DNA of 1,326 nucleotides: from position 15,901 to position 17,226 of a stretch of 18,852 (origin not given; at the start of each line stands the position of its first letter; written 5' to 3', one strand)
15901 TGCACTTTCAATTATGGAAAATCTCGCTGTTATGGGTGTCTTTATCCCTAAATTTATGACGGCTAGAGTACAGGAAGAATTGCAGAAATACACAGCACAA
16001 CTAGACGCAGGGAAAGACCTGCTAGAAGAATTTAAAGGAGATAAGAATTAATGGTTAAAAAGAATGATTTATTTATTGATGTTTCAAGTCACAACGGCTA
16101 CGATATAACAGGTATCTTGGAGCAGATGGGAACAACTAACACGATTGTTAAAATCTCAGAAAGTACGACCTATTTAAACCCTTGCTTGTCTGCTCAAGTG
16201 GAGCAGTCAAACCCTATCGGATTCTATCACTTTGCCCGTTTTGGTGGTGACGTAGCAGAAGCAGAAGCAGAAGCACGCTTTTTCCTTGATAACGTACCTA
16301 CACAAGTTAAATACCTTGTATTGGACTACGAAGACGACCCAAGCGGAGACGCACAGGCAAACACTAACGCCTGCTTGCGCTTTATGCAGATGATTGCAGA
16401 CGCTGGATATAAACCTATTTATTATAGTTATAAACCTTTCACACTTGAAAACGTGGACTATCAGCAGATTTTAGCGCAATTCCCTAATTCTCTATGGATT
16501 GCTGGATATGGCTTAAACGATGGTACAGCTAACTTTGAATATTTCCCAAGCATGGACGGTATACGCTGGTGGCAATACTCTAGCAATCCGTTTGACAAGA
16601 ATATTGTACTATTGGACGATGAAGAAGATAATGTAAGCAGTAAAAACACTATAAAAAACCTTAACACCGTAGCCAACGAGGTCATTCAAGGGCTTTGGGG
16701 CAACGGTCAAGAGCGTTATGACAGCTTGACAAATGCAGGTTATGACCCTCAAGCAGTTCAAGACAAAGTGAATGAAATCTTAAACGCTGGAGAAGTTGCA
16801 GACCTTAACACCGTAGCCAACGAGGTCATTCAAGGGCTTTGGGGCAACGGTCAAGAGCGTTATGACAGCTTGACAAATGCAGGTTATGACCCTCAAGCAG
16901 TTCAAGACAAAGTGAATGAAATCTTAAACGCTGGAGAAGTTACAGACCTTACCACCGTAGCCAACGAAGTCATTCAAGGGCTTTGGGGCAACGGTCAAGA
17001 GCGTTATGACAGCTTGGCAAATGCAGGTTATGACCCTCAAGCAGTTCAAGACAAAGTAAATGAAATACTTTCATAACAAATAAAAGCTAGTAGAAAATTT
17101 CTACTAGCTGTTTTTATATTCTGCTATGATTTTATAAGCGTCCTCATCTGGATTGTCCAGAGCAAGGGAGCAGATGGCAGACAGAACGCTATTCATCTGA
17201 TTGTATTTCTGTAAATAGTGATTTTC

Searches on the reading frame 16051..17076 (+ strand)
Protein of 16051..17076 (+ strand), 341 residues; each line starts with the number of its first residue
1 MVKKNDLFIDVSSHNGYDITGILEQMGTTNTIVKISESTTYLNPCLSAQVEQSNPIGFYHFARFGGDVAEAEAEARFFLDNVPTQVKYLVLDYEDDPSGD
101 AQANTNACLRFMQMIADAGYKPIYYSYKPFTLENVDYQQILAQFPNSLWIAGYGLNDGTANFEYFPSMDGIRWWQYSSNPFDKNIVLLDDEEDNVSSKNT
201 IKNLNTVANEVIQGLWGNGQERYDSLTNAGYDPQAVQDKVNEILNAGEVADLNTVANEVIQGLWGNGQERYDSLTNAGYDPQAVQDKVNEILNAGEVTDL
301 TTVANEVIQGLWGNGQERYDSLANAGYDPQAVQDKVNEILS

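Call 8: search_protein_families(library=pfam, proteins=[window:16051-17076:+], max_evalue=0.01)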
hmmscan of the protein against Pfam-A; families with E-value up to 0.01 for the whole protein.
window:16051-17076:+ (341 aa): 5 families
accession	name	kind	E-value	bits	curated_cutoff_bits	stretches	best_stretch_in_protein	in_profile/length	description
PF08230.16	CW_7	-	1.1e-57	191.9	25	3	205-244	1-40/40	CW_7 repeat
PF01183.26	Glyco_hydro_25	-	8.7e-30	104.8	27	1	9-180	1-175/180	Glycosyl hydrolases family 25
PF18579.7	Raf1_HTH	-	0.0041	17.2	27.3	0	221-239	21-39/61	Rubisco accumulation factor 1 helix turn helix domain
PF22504.1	DUF6993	-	0.0042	17.5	25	0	218-237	12-31/83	Domain of unknown function (DUF6993)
PF19461.4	DUF5998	-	0.008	16.3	25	0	273-300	4-31/179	Family of unknown function (DUF5998)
